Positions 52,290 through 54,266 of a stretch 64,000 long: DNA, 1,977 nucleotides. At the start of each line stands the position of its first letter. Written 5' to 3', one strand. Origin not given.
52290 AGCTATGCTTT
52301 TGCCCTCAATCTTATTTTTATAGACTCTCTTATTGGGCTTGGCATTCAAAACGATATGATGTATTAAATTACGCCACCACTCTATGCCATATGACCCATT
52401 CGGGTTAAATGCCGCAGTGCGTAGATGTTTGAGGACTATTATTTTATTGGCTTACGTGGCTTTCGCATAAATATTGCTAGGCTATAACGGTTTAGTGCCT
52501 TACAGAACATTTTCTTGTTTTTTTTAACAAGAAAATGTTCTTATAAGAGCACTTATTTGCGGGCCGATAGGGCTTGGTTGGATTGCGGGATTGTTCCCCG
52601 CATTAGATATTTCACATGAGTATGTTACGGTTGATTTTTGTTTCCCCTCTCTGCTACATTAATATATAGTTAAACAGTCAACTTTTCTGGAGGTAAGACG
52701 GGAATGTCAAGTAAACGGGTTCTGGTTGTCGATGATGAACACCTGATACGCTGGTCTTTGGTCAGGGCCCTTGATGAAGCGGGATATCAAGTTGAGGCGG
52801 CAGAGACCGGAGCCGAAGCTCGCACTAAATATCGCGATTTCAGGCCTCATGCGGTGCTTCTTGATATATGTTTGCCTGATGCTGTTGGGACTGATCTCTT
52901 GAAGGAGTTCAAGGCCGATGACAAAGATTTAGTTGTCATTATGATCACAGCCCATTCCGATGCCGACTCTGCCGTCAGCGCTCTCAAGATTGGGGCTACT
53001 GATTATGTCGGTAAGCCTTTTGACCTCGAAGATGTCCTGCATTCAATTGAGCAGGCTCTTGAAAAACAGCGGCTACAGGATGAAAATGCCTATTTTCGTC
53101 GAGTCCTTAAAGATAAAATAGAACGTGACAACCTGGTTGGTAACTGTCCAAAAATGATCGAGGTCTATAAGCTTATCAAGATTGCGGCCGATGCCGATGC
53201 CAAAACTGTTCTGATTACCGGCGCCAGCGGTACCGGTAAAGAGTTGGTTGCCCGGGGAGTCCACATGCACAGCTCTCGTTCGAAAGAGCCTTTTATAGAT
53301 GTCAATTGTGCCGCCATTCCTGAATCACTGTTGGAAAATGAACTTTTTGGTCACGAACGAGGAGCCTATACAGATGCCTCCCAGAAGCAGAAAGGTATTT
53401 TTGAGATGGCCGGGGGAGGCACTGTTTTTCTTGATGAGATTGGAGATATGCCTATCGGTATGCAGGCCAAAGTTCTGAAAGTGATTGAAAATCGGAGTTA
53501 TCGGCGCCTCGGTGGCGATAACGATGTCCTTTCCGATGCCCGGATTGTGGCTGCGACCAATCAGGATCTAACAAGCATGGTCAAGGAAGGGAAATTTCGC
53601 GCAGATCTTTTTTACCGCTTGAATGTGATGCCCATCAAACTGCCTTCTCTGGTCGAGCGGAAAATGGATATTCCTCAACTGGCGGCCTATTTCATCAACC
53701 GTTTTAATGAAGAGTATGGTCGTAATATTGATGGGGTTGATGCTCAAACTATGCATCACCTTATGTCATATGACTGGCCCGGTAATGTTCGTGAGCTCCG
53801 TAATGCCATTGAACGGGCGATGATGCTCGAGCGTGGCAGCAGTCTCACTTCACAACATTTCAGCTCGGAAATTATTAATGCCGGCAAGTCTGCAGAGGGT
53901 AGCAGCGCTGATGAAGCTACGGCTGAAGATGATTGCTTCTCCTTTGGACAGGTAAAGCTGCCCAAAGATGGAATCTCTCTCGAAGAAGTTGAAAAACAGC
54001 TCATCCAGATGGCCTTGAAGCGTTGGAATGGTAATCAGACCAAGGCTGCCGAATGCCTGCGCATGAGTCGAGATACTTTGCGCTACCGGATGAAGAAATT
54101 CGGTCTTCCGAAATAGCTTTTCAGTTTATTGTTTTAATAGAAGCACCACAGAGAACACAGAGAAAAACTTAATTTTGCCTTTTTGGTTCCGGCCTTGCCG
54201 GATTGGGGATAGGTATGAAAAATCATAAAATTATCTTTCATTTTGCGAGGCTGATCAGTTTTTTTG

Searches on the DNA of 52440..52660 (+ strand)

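Call 33: search_rna_families(source=window, start=52440, end=52660, threshold=evalue, max_evalue=10)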
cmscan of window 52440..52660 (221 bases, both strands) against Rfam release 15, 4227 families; matches with E-value up to 10: 54.
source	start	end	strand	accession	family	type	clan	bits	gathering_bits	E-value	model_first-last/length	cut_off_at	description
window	52494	52551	-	RF03476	mir-7360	Gene; miRNA;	-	30.9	47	0.00025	1-59/59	no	mir-7360 microRNA precursor family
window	52499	52549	+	RF03474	mir-4766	Gene; miRNA;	-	23.6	72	0.014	1-56/56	no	mir-4766 microRNA precursor family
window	52491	52557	+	RF01413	miR-430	Gene; miRNA;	CL00096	23.1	47.3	0.034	1-70/70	no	miR-430 microRNA precursor family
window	52493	52554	-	RF00053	mir-7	Gene; miRNA;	-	22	51.8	0.021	1-91/91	no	mir-7 microRNA precursor family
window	52489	52558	+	RF01024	mir-944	Gene; miRNA;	-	21.1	100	0.16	1-88/88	no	mir-944 microRNA precursor family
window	52493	52554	+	RF00053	mir-7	Gene; miRNA;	-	20.4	51.8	0.056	1-91/91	no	mir-7 microRNA precursor family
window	52442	52557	+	RF02555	hveRNA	Gene; rRNA;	-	20.1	90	0.38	1-124/124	no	mt-5S-like H. vermiformis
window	52504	52541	+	RF00906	MIR1120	Gene; miRNA;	-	19.9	86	0.12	25-63/87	no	MIR1120/MIR1122 microRNA precursor family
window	52496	52551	-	RF00932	mir-471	Gene; miRNA;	-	19.6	80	0.1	1-66/66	no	mir-471 microRNA precursor family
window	52499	52548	-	RF04197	mir-9457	Gene; miRNA;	-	18.9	90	0.23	1-68/68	no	mir-9457 microRNA precursor family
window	52481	52558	+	RF01180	snoR110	Gene; snRNA; snoRNA; HACA-box;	-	18.9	44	0.78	1-89/89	no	Small nucleolar RNA snoR110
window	52493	52554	-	RF04112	MIR5512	Gene; miRNA;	-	18.7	139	0.4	1-132/132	no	MIR5512 microRNA precursor family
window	52497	52546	-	RF03445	mir-7552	Gene; miRNA;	-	18.6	59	1.2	1-63/63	no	mir-7552 microRNA precursor family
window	52493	52554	-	RF04286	mir-513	Gene; miRNA;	CL00136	18.5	72.1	0.19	1-82/82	no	mir-513 microRNA precursor family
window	52503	52542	+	RF04099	MIR837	Gene; miRNA;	-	17.8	117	0.38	1-122/122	no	MIR837 microRNA precursor family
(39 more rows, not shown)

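Call 83: search_dna_similar(query=window:52488-52610:+, collection=plasmids, mode=distant, max_evalue=0.001, max_rows=10)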
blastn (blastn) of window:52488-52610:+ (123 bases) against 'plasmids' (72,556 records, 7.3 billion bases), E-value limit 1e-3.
No match.

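Call 84: search_dna_similar(query=window:52488-52610:+, collection=phages, mode=distant, max_evalue=0.001, max_rows=10)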
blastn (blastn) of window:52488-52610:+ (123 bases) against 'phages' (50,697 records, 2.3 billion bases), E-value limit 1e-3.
No match.

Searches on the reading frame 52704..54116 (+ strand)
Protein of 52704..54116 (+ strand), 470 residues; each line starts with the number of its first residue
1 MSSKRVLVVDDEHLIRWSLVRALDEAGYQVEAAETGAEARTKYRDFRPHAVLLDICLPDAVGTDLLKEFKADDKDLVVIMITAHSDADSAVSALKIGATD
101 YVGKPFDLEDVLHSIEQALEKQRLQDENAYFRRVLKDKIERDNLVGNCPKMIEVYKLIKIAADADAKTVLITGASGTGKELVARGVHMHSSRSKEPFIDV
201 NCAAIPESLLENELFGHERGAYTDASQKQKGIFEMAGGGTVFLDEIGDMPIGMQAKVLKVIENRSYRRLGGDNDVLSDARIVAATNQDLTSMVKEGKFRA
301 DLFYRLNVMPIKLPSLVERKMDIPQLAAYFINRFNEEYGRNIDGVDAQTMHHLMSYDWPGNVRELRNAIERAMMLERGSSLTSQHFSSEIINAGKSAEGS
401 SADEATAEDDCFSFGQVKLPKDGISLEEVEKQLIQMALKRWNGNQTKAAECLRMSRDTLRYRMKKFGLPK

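Call 69: find_homologous_proteins(query=window:52704-54116:+, max_evalue=1e-100)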
Query window:52704-54116:+ (470 aa): 1487 proteins with E <= 1e-100 among 8000 candidates; the best 120 are listed.
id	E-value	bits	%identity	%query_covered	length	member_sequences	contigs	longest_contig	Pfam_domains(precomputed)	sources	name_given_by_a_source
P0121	0.0e+0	1047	100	100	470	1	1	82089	PF00158.33,PF25601.2,PF02954.26,PF14532.13,PF00072.31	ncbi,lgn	-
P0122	6.4e-269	910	87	100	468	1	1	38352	PF00158.33,PF25601.2,PF02954.26,PF00004.36,PF14532.13,PF07728.21,PF00072.31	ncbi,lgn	-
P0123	1.9e-268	909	87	100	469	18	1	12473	PF00158.33,PF25601.2,PF02954.26,PF14532.13,PF07728.21,PF00072.31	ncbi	-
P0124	3.1e-263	891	84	100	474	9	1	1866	PF00158.33,PF25601.2,PF02954.26,PF14532.13,PF00072.31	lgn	-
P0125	1.5e-256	869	86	100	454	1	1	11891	PF00158.33,PF25601.2,PF02954.26,PF14532.13,PF07728.21,PF00072.31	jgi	-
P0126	7.3e-228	775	72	100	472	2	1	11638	PF00158.33,PF25601.2,PF02954.26,PF14532.13,PF07728.21,PF00072.31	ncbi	-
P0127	1.2e-226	771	72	100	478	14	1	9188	PF00158.33,PF25601.2,PF02954.26,PF00004.36,PF14532.13,PF07728.21,PF00072.31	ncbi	-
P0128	1.3e-226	771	72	100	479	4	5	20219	PF00158.33,PF25601.2,PF02954.26,PF00004.36,PF14532.13,PF07728.21,PF00072.31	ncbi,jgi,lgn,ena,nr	ncbi:MAG: sigma-54-dependent Fis family transcriptional regulator [Deltaproteobacteria bacterium]|nr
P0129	2.5e-225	766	72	100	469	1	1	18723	PF00158.33,PF25601.2,PF02954.26,PF14532.13,PF07728.21,PF00072.31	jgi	jgi:DNA-binding NtrC family response regulator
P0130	3.5e-225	766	71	100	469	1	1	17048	PF00158.33,PF25601.2,PF02954.26,PF14532.13,PF07728.21,PF00072.31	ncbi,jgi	jgi:DNA-binding NtrC family response regulator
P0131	1.4e-224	764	71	100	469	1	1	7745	PF00158.33,PF25601.2,PF02954.26,PF14532.13,PF07728.21,PF00072.31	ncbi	-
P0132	1.4e-223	761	71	100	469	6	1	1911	PF00158.33,PF25601.2,PF02954.26,PF14532.13,PF07728.21,PF00072.31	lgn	-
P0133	3.2e-222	756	70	100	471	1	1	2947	PF00158.33,PF25601.2,PF02954.26,PF14532.13,PF07728.21,PF00072.31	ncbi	-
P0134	3.8e-222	756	71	100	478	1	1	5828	PF00158.33,PF25601.2,PF02954.26,PF00004.36,PF14532.13,PF07728.21,PF00072.31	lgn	-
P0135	3.3e-221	753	71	100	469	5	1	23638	PF00158.33,PF25601.2,PF02954.26,PF14532.13,PF00072.31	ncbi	-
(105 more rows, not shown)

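Call 70: find_encoding_contigs(protein=P0121, flank=3000, max_places=3)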
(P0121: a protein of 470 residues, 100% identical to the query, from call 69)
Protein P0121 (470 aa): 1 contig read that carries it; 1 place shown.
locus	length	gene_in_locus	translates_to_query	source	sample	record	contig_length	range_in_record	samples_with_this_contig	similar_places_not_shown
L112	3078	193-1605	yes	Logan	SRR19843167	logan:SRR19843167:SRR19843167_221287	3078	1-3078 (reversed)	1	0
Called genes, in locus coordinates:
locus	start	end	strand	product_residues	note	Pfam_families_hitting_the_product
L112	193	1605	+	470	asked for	PF00072:Response_reg, PF00158:Sigma54_activat, PF14532:Sigma54_activ_2, PF25601:AAA_lid_14, PF02954:HTH_8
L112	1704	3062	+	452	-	PF14522:Cytochrome_C7 (faint), PF14537:Cytochrom_c3_2 (faint), PF09699:Paired_CXXCH_1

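Call 71: find_encoding_contigs(protein=P0122, flank=4000, max_places=2)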
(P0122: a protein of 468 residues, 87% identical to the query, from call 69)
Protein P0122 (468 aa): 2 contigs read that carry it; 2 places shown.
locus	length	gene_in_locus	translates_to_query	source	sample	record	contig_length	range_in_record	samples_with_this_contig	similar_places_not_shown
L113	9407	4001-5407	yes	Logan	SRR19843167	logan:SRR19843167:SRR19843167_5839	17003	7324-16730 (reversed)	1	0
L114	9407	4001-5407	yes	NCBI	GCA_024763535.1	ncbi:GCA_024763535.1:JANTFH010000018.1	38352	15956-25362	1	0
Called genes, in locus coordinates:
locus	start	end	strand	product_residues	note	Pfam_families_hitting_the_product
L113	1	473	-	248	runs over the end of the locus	?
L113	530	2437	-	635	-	PF00989:PAS (weak), PF13426:PAS_9, PF00512:HisKA, PF02518:HATPase_c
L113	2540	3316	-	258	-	-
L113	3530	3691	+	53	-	-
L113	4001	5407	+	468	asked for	PF00072:Response_reg, PF00004:AAA (faint), PF00158:Sigma54_activat, PF14532:Sigma54_activ_2, PF07728:AAA_5, PF25601:AAA_lid_14, PF02954:HTH_8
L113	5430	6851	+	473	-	PF14522:Cytochrome_C7 (faint), PF14537:Cytochrom_c3_2 (faint), PF09699:Paired_CXXCH_1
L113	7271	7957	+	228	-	PF09699:Paired_CXXCH_1 (faint)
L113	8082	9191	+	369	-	PF08450:SGL (faint), PF25021:TEN_NHL (faint), PF17170:DUF5128 (faint), PF01436:NHL (weak)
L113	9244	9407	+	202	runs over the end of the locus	PF09699:Paired_CXXCH_1 (weak), PF14537:Cytochrom_c3_2 (faint), PF09699:Paired_CXXCH_1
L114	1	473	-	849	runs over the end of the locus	PF14312:FG-GAP_2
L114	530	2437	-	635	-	PF00989:PAS (weak), PF13426:PAS_9, PF00512:HisKA, PF02518:HATPase_c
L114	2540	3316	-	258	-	-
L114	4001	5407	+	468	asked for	PF00072:Response_reg, PF00004:AAA (faint), PF00158:Sigma54_activat, PF14532:Sigma54_activ_2, PF07728:AAA_5, PF25601:AAA_lid_14, PF02954:HTH_8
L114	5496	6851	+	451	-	PF14522:Cytochrome_C7 (faint), PF14537:Cytochrom_c3_2 (faint), PF09699:Paired_CXXCH_1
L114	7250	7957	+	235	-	PF09699:Paired_CXXCH_1 (faint)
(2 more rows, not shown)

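Call 72: find_encoding_contigs(protein=P0123, flank=4000, max_places=2)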
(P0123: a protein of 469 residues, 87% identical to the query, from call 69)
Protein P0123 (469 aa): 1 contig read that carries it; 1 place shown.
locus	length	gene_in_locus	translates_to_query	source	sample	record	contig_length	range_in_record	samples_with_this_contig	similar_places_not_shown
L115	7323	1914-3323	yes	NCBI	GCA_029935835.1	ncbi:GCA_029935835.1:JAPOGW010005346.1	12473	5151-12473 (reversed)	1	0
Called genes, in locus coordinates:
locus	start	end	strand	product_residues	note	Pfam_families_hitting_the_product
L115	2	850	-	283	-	?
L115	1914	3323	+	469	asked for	PF00072:Response_reg, PF00158:Sigma54_activat, PF14532:Sigma54_activ_2, PF07728:AAA_5 (weak), PF25601:AAA_lid_14, PF02954:HTH_8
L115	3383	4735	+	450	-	PF14522:Cytochrome_C7 (faint), PF14537:Cytochrom_c3_2 (faint), PF09699:Paired_CXXCH_1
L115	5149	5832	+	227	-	PF09699:Paired_CXXCH_1 (faint)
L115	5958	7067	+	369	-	PF08450:SGL (faint), PF25021:TEN_NHL (faint), PF17170:DUF5128 (faint), PF01436:NHL (weak)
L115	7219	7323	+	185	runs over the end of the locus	PF09699:Paired_CXXCH_1 (weak), PF14537:Cytochrom_c3_2 (faint), PF09699:Paired_CXXCH_1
